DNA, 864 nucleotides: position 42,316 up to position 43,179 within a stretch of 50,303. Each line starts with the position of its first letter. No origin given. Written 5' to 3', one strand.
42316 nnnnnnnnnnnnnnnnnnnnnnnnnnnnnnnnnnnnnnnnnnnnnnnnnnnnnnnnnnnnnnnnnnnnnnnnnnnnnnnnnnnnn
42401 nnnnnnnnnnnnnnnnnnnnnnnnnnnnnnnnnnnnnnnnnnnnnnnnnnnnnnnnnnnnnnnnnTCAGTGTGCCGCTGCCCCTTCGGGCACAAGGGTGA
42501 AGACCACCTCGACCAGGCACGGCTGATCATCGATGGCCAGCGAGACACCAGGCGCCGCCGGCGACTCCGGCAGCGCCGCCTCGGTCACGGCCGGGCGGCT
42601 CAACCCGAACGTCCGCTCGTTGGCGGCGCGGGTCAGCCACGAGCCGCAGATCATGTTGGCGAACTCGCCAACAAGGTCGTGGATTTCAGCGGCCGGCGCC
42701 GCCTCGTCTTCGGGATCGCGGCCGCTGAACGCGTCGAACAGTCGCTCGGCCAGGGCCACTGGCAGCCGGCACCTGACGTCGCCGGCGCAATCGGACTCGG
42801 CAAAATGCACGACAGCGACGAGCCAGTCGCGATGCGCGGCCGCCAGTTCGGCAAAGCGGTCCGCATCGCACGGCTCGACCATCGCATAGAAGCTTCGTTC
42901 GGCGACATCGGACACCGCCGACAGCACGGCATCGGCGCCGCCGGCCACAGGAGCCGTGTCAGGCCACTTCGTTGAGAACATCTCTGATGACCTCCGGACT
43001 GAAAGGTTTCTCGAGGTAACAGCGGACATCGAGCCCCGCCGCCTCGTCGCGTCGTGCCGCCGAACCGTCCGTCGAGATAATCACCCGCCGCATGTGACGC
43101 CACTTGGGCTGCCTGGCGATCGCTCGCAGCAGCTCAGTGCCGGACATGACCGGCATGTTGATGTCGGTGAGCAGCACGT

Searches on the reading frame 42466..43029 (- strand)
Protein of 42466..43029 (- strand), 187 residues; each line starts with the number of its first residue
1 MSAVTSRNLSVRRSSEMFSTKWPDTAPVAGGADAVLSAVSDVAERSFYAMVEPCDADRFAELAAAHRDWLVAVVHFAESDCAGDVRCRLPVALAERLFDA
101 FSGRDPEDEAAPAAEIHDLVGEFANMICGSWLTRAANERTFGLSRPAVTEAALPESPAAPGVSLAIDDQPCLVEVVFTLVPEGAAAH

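Call 37: search_protein_families(library=pfam, proteins=[window:42466-43029:-], max_evalue=0.001)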
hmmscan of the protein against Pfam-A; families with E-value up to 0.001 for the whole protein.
window:42466-43029:- (187 aa): 1 family
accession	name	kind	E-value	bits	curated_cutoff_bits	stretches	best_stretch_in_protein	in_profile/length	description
PF13690.11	CheX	-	1.3e-07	32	27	1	79-150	9-74/94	Chemotaxis phosphatase CheX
